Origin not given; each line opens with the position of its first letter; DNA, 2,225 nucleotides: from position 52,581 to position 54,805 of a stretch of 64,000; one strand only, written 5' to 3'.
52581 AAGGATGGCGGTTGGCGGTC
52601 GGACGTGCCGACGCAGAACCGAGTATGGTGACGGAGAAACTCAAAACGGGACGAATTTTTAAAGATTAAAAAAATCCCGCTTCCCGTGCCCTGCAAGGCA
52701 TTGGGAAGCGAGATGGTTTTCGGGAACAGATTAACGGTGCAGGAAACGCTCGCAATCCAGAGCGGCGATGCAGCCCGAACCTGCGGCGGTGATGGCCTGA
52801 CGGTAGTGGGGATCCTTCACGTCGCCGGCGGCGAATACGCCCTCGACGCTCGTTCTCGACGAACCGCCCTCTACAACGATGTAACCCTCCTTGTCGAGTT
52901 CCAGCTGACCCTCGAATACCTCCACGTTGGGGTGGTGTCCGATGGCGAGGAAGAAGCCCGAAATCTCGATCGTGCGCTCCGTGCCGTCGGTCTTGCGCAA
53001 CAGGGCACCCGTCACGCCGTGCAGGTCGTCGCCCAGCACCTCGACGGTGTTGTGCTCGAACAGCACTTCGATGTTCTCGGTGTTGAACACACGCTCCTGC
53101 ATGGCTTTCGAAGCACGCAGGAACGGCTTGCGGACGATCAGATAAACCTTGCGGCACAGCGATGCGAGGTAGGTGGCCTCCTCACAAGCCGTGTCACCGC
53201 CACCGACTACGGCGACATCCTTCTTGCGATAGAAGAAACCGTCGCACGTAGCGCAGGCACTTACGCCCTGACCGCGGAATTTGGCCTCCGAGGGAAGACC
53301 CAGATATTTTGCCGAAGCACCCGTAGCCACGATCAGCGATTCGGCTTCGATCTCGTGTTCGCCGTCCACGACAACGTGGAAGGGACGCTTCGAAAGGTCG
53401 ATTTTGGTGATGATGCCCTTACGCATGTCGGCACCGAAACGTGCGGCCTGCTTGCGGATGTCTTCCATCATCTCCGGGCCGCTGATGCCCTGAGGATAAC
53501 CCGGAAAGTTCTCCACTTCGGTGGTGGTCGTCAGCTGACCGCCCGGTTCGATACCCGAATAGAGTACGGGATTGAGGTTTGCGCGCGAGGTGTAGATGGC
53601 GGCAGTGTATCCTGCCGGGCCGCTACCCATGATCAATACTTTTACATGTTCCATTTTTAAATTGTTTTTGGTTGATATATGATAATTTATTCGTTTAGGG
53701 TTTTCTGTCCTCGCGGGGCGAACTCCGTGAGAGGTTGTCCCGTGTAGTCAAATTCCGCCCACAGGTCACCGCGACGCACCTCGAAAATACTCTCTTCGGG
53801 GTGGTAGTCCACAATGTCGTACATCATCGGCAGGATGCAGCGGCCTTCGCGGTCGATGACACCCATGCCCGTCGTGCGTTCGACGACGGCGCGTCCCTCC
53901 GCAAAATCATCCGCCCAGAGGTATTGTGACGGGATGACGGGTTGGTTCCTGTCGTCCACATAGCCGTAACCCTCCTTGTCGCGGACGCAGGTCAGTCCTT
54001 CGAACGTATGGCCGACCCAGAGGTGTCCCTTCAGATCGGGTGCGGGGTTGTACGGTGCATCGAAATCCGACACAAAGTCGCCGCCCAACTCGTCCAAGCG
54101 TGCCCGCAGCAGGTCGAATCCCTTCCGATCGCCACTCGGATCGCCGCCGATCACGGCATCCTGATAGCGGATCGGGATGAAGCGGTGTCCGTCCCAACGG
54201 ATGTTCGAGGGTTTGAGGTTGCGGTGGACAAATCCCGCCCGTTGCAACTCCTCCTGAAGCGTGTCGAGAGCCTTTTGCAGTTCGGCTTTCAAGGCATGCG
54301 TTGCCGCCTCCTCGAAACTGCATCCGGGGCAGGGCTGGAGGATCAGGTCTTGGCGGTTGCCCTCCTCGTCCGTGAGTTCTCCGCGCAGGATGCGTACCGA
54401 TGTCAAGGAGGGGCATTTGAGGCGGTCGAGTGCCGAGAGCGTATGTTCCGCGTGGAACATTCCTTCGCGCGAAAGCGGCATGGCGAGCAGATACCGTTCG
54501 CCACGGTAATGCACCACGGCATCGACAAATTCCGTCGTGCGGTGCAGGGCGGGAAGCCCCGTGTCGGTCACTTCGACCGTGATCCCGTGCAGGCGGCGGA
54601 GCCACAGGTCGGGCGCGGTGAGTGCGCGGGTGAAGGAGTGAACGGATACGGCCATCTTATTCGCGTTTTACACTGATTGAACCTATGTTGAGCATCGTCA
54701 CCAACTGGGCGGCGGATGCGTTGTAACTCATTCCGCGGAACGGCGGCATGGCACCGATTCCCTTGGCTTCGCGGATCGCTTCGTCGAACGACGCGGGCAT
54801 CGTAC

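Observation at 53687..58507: Kinase / DUF4954 beta-helix / TerY-like vWA / pseudokinase cassette with no described function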

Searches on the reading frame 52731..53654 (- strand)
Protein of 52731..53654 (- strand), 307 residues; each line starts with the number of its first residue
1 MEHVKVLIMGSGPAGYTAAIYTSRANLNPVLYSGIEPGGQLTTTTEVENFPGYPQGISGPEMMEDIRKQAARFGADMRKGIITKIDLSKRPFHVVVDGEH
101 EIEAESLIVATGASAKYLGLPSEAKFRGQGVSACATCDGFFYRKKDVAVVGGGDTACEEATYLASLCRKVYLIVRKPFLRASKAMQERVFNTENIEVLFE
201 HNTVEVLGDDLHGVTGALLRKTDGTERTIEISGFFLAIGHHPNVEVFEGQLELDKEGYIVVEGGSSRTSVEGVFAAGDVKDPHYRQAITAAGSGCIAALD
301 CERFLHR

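Call 3: search_protein_families(library=pfam, proteins=[window:52731-53654:-], max_evalue=0.1)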
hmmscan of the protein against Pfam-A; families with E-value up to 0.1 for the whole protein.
window:52731-53654:- (307 aa): 14 families
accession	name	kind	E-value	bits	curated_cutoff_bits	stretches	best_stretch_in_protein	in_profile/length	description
PF07992.20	Pyr_redox_2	-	4.8e-48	164.5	26.1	1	5-294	2-291/291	Pyridine nucleotide-disulphide oxidoreductase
PF13738.12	Pyr_redox_3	-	1e-18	68.1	30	1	59-277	80-305/305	Pyridine nucleotide-disulphide oxidoreductase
PF00070.33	Pyr_redox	-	2.3e-13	50.9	22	1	147-214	2-74/82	Pyridine nucleotide-disulphide oxidoreductase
PF01134.28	GIDA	-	1.9e-05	24.4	22.1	0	5-38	1-29/391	Glucose inhibited division protein A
PF12831.13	FAD_oxidored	-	5.8e-05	23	27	1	6-44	2-41/416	FAD dependent oxidoreductase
PF00890.30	FAD_binding_2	-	6.6e-05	22.7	20.4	1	6-44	2-41/414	FAD binding domain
PF01266.30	DAO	-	0.00017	21.7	27.9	0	60-119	149-209/353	FAD dependent oxidoreductase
PF03486.20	HI0933_like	-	0.0016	18.4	50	0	5-31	2-28/244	HI0933-like protein Rossmann domain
PF01946.23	Thi4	-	0.0077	15.9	26.2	0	5-31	19-47/235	Thi4 family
PF13241.12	NAD_binding_7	-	0.023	15.7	22.1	0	143-190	6-55/104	Putative NAD(P)-binding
PF13450.12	NAD_binding_8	-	0.024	15.3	21.9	1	8-46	1-40/68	NAD(P)-binding Rossmann-like domain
PF13434.12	Lys_Orn_oxgnase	-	0.037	13.6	21.3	1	90-197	130-245/339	L-lysine 6-monooxygenase/L-ornithine 5-monooxygenase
PF04820.20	Trp_halogenase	-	0.044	13.1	21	0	5-25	1-21/458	Tryptophan halogenase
PF01494.25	FAD_binding_3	-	0.095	12.3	22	0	4-20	2-18/349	FAD binding domain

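Call 4: search_protein_families(library=ncbifam, proteins=[window:52731-53654:-], max_evalue=0.1)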
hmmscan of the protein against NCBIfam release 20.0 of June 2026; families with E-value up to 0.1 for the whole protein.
window:52731-53654:- (307 aa): 71 families (the best 25 are shown)
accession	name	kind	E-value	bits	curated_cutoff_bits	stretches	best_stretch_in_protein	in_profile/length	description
TIGR01292.1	TRX_reduct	equivalog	1.4e-114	382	343.45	1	5-305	2-300/300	thioredoxin-disulfide reductase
NF007614.0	PRK10262.1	equivalog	4.9e-106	354.5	644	1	2-306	5-315/321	thioredoxin-disulfide reductase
TIGR03143.1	AhpF_homolog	hypoth_equivalog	8.4e-73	245.8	687.65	1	5-306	6-309/555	putative alkyl hydroperoxide reductase F subunit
TIGR03140.1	AhpF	equivalog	4.7e-64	216.8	502.9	1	2-300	211-507/515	alkyl hydroperoxide reductase subunit F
TIGR01350.1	lipoamide_DH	equivalog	5.6e-19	68.2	408.8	2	93-298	118-326/461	dihydrolipoyl dehydrogenase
TIGR02053.1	MerA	equivalog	7.3e-17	61.5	454.45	1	93-299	118-326/465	mercury(II) reductase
TIGR01316.1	gltA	equivalog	3.7e-15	55.7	471.75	1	142-302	270-446/449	NADPH-dependent glutamate synthase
NF004945.0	PRK06292.2-3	equivalog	1.7e-14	53.6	494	1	98-280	124-305/457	dihydrolipoyl dehydrogenase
TIGR03385.1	CoA_CoA_reduc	equivalog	2.5e-14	52.9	578.8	1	104-285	104-288/439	CoA-disulfide reductase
NF005883.0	PRK07845.1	equivalog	2.9e-14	52.9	479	1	64-297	97-330/466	NAD(P)H-quinone dehydrogenase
NF004776.0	PRK06116.1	equivalog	5.4e-14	52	480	1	94-281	123-306/450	glutathione-disulfide reductase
TIGR04018.1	Bthiol_YpdA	hypoth_equivalog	7.1e-14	51.3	339.9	1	83-280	94-289/316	YpdA family putative bacillithiol disulfide reductase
NF004943.0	PRK06292.2-1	equivalog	1.3e-12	47.2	432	1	94-280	118-308/456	dihydrolipoyl dehydrogenase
NF003585.0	PRK05249.1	equivalog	1.3e-11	43.8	465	1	93-279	128-312/464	Si-specific NAD(P)(+) transhydrogenase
NF009409.0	PRK12770.1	subfamily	1.9e-11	43.6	343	1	143-305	172-350/360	putative glutamate synthase subunit beta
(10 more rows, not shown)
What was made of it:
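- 52731..53654 (-): trxB (thioredoxin-disulfide reductase). It is a backbone gene that is probably co-transcribed with the module, not a component. TIGR01292 scores 382 bits against a cut-off of 343 (call 4).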

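Call 81: search_protein_families(library=padloc, proteins=[window:52734-53654:-], max_evalue=1e-8)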
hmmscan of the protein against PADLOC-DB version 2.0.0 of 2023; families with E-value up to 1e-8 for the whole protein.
window:52734-53654:- (307 aa): 0 families

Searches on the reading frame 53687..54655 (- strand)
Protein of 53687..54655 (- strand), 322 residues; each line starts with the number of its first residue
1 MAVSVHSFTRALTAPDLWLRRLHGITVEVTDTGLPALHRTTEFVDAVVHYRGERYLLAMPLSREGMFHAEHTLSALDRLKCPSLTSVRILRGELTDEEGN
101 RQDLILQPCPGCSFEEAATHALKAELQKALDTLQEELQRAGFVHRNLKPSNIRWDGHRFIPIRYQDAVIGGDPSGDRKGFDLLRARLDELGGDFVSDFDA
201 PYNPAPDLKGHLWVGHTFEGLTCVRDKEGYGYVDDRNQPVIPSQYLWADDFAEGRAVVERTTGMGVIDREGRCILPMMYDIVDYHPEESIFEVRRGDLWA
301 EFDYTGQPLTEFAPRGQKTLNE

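Call 3: search_protein_families(library=pfam, proteins=[window:53687-54655:-], max_evalue=0.1)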
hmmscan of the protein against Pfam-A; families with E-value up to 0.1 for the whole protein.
window:53687-54655:- (322 aa): 2 families
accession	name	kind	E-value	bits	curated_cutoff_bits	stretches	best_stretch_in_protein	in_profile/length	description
PF14903.11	WG_beta_rep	-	2.8e-10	40.5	25.6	2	230-259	1-30/35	WG containing repeat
PF01636.29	APH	-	0.024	14.9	23.2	1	116-159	148-188/239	Phosphotransferase enzyme family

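Call 4: search_protein_families(library=ncbifam, proteins=[window:53687-54655:-], max_evalue=0.1)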
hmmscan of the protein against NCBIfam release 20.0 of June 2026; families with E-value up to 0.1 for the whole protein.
window:53687-54655:- (322 aa): 0 families

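Call 5: search_protein_families(library=padloc, proteins=[window:53687-54655:-], max_evalue=0.1)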
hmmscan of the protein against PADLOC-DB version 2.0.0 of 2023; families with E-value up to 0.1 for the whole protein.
window:53687-54655:- (322 aa): 2 families
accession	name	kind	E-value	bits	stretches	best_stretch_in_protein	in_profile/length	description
PDLC04058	PD-T4-6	-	0.047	10.7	1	118-153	111-146/460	-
PDLC03920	MkoA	-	0.062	9.5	1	135-156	136-157/1112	-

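Call 34: find_homologous_proteins(query=window:53687-54655:-)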
Query window:53687-54655:- (322 aa): 15 proteins with E <= 0.001 among 3358 candidates.
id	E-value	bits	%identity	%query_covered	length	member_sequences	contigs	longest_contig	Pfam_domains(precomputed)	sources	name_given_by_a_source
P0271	3.6e-221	751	100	100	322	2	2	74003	PF14903.12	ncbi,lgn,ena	-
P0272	1.8e-146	506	70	98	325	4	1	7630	PF14903.12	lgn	-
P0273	1.1e-84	303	47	99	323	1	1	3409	PF14903.12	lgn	-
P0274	9.6e-67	244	41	95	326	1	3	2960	PF14903.12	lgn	-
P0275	4.8e-65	238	42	95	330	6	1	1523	PF14903.12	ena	-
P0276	5.8e-50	188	38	98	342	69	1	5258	PF14903.12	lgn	-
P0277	3.4e-39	153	37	97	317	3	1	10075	PF14903.12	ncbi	-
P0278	8.6e-39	152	37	97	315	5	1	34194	PF14903.12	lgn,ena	-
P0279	2.2e-38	150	37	96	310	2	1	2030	PF14903.12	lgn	-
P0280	8.5e-38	148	37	97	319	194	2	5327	PF14903.12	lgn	-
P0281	4.3e-37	146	36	95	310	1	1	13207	PF14903.12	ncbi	-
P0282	1.5e-35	141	36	97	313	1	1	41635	PF14903.12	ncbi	-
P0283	1.9e-33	134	34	87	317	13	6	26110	PF14903.12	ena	-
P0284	1.0e-27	115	31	94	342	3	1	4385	PF14903.12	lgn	-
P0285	5.4e-6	44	36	16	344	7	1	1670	PF14903.12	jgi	jgi:hypothetical protein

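Call 44: predict_structure(alignment_id=A2)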
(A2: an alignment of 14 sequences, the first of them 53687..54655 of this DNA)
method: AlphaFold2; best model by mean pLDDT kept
length: 322 residues; sequences in the alignment: 14
mean_pLDDT: 85.9   pTM: 0.58
mean pLDDT of the five models: 85.9, 84.2, 83.9, 83.0, 82.7
residues with pLDDT >= 90: 162; 70-90: 128; 50-70: 17; < 50: 15
segments of 3 or more residues with pLDDT < 50: 192-205
pLDDT, mean of each block of 10 residues (from residue 1): 82 89 88 82 92 94 88 86 91 91 95 87 93 95 92 94 90 92 90 38 50 71 88 88 91 87 93 93 84 94 90 79 48
secondary structure, 60 per line:
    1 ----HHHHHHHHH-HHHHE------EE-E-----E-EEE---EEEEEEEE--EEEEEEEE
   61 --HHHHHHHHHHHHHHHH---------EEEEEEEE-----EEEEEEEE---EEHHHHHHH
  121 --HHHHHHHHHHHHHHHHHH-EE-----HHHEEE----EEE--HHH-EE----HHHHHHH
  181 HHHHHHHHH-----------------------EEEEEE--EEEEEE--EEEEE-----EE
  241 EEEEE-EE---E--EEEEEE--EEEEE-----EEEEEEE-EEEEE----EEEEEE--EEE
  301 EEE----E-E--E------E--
elements in order: H5-13 H15-18 E37-39 E43-50 E53-60 H63-78 E88-95 E101-108 H114-120 H123-140 E152-154 E159-161 H174-189 E213-218 E221-226 E229-233 E239-245 E255-260 E263-267 E273-279 E281-285 E290-295 E298-303

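Call 48: fold_search(model_id=the predicted structure, library=pdb)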
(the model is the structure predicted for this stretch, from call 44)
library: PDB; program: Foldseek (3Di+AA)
matches with E <= 10: 1889; with E <= 0.001: 1160
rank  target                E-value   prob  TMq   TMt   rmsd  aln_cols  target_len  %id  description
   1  8fo7                  1.6e-07  1.00  0.38  0.12  22.5       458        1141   13  Cryo-EM structure of LRRK2 bound to type I inhibitor LRRK2-IN-1 (released 2024-01-17)
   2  7up7_B                1.0e-06  1.00  0.39  0.44   3.9       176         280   14  Crystal structure of C-terminal Domain of MSK1 in complex with covalently bound with literature RSK2 inhibitor indazol (released 2022-07-20)
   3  3pzh                  1.7e-06  1.00  0.40  0.39  12.1       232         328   12  Crystal structure of maize CK2 alpha in complex with emodin at 1.92 A resolution (released 2011-12-21)
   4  3kn6_B                1.9e-06  1.00  0.40  0.44   8.1       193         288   14  Crystal structure of the C-terminal kinase domain of MSK1 (released 2010-04-21)
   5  4dgm                  2.0e-06  1.00  0.40  0.40  12.2       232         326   12  Crystal Structure of maize CK2 in complex with the inhibitor apigenin (released 2012-08-01)
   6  3d7u_A                2.2e-06  1.00  0.40  0.49   9.1       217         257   14  Structural basis for the recognition of c-Src by its inactivator Csk (released 2008-08-05)
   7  9fbl_B                2.4e-06  1.00  0.38  0.37  13.3       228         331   13  Structure of human protein kinase CK2 catalytic subunit (CK2alpha, CSNK2A1 gene product) in complex with the cyclic pe (released 2025-06-11)
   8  1zoh                  2.6e-06  1.00  0.39  0.39  14.0       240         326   12  Crystal structure of protein kinase CK2 in complex with TBB-derivatives inhibitors (released 2005-11-29)
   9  9av6                  3.0e-06  1.00  0.40  0.41   4.0       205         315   14  Crystal structure of CMGC family protein kinase from Trichomonas vaginalis (Apo) (released 2024-03-13)
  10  3kxm                  3.1e-06  1.00  0.39  0.39  13.9       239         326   13  Crystal structure of Z. mays CK2 kinase alpha subunit in complex with the inhibitor K74 (released 2010-11-17)
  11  7up8_B                3.5e-06  1.00  0.39  0.44   3.9       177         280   14  Crystal structure of C-terminal Domain of MSK1 in complex with covalently bound pyrrolopyrimidine compound 27 (co-crys (released 2022-07-06)
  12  5moh                  3.7e-06  1.00  0.39  0.39   4.2       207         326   11  Crystal structure of CK2alpha with ZT0583 bound. (released 2017-05-24)
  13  6xx6                  3.7e-06  1.00  0.40  0.39  12.2       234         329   12  Arabidopsis thaliana Casein Kinase 2 (CK2) alpha-1 crystal form I (released 2020-04-15)
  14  9tfw                  3.7e-06  1.00  0.40  0.38  12.1       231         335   12  Arabidopsis thaliana Casein Kinase 2 (CK2) alpha isoform 3 apo (released 2025-12-24)
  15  5ts8                  3.7e-06  1.00  0.38  0.37  13.1       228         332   13  Z. MAYS CK2 KINASE ALPHA SUBUNIT IN COMPLEX WITH THE ATP-COMPETITIVE INHIBITOR 5,6-DIBROMOBENZOTRIAZOLE (released 2018-01-17)
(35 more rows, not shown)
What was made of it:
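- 53687..54655 (-): P: pseudokinase paralogue of K, with a kinase-like domain truncated after the catalytic-loop region (aa 1-190) and WG beta repeats (aa ~213-303). It starts 1 nt after V. The AF2 model has pLDDT 85.9 (call 44), and Foldseek gives probability 1.0 to protein kinases (call 48).
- On Pseudokinase: P: Foldseek gives probability 1.0 to protein kinases over ~180 columns (call 48).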

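Call 84: find_related_loci(query=A2, collection=metagenome_contigs, flank=6000)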
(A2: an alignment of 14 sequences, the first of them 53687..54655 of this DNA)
Query A2 (322 aa) in metagenome_contigs; peptide patterns used: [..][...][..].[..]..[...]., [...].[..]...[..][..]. (x = any residue, [..] = any of these).
600 stretches matched a pattern (row limit reached: there are more); 189 encode a relative of the query (tblastn E <= 1e-3); the best 80 are kept; 80 distinct loci.
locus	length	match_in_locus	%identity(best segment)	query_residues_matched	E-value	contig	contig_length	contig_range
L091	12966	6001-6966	100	1-322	0e+0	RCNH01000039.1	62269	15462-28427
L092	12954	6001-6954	49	1-312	4e-89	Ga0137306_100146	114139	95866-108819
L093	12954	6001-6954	48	1-312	6e-87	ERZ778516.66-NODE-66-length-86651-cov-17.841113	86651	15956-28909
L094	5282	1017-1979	49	1-312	1e-85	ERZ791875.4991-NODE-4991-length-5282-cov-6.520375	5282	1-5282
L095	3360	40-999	48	1-312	1e-85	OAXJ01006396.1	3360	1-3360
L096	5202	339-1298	48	1-312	6e-85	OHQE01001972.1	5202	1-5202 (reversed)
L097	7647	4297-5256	48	1-312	2e-84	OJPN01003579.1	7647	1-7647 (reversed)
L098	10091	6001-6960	48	1-312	2e-84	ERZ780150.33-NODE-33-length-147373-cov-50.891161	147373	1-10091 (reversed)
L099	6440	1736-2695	48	1-312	2e-84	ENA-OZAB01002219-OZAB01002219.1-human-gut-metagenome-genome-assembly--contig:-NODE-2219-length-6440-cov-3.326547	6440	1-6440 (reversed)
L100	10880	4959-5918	48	1-312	2e-84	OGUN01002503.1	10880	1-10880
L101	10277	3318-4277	48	1-312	2e-84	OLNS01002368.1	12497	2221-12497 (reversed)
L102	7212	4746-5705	48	1-312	2e-84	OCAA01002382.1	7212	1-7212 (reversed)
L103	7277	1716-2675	48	1-312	2e-84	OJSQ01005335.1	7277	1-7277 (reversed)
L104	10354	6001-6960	48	1-312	2e-84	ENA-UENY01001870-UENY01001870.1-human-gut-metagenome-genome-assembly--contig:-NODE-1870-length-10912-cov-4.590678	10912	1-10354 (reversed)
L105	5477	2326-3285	48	1-312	4e-84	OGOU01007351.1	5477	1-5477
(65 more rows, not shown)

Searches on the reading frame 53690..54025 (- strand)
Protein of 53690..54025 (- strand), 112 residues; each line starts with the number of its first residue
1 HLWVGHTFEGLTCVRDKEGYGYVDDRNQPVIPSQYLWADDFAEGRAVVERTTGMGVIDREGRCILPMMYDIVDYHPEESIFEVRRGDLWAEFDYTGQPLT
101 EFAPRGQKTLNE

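Call 78: search_solved_structures(query=window:53690-54025:-, max_evalue=1)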
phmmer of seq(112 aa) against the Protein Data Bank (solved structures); distinct sequences matched with E-value up to 1: 0.
